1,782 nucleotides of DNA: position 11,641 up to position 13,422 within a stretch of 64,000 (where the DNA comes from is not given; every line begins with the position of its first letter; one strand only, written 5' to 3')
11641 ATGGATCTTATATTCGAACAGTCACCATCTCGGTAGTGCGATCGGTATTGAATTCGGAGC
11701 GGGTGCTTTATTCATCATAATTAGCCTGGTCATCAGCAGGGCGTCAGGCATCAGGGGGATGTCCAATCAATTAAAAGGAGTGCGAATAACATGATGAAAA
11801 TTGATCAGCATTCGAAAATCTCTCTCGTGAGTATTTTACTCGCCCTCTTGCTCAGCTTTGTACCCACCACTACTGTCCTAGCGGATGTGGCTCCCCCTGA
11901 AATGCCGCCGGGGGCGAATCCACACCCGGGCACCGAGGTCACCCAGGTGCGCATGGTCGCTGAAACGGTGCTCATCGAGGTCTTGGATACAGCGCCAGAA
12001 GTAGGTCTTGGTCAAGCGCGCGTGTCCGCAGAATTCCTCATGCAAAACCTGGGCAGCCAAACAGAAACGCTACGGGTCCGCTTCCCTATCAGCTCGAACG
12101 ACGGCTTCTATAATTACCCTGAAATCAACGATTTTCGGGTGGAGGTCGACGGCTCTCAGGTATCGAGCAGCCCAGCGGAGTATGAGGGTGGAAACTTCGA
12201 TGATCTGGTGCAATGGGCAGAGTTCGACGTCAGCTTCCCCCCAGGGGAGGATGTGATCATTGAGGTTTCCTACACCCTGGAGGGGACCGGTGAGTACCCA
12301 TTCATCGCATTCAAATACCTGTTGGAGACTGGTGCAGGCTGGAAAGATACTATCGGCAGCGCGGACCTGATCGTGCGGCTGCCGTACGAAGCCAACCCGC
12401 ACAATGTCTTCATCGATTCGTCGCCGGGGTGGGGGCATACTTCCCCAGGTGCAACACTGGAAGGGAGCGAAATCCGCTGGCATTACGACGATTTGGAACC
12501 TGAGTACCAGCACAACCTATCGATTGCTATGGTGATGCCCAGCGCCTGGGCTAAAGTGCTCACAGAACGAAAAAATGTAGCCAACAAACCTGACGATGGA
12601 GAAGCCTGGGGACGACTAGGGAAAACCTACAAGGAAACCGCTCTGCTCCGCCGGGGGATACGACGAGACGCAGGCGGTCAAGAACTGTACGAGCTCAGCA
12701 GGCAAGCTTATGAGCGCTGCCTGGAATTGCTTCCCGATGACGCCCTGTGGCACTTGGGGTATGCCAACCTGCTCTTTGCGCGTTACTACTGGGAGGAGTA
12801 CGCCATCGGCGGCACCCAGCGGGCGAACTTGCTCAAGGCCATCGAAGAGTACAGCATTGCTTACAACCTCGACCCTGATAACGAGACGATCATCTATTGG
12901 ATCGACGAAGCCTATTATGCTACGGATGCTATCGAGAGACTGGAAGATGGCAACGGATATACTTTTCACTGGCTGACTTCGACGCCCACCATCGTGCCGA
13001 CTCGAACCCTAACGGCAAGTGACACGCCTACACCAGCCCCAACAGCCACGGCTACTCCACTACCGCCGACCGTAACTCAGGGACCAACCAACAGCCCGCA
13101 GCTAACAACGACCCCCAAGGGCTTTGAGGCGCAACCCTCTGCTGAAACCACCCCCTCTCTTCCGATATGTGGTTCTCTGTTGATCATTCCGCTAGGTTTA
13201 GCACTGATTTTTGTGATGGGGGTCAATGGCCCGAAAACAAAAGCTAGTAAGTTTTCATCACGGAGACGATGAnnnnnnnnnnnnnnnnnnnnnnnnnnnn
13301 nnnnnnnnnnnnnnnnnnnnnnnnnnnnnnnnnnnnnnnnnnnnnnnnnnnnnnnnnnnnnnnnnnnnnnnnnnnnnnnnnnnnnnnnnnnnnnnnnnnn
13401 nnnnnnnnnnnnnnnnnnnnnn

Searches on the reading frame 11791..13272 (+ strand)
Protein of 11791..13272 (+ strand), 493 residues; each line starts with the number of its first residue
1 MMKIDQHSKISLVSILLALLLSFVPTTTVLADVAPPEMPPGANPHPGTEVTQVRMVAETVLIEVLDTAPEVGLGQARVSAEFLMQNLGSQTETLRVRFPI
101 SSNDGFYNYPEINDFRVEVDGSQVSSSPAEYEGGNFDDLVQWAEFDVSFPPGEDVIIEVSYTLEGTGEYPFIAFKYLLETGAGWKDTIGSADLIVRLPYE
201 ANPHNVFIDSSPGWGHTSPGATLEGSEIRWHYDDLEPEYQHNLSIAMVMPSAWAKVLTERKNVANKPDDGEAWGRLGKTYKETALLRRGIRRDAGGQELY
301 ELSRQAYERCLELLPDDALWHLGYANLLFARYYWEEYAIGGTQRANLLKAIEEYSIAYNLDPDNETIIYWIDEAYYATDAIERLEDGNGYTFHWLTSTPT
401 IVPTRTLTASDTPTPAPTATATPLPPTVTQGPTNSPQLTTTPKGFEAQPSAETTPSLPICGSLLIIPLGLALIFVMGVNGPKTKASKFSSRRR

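Call 7: search_protein_families(library=pfam, proteins=[window:11791-13272:+], max_evalue=0.01)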
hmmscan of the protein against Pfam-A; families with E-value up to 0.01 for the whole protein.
window:11791-13272:+ (493 aa): 5 families
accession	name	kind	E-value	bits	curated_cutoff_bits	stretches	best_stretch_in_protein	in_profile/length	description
PF14415.11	DUF4424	-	0.0001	22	27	0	174-196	245-267/306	Domain of unknown function (DUF4424)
PF20308.4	TPR-S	-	0.00013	22.9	27.6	1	237-321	18-94/102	Tetratricopeptide Repeats-Sensor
PF13414.12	TPR_11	-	0.00033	20.7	26.8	0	349-377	12-40/42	TPR repeat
PF13428.12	TPR_14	-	0.0041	18.1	23.5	0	300-327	17-44/44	Tetratricopeptide repeat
PF23914.1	TPR_CcmH_CycH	-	0.0078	16.5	42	0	260-330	40-96/158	Cytochrome c-type biogenesis protein H TPR domain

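Call 8: search_protein_families(library=ncbifam, proteins=[window:11791-13272:+], max_evalue=0.01)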
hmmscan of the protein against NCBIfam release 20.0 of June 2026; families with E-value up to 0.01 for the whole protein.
window:11791-13272:+ (493 aa): 0 families
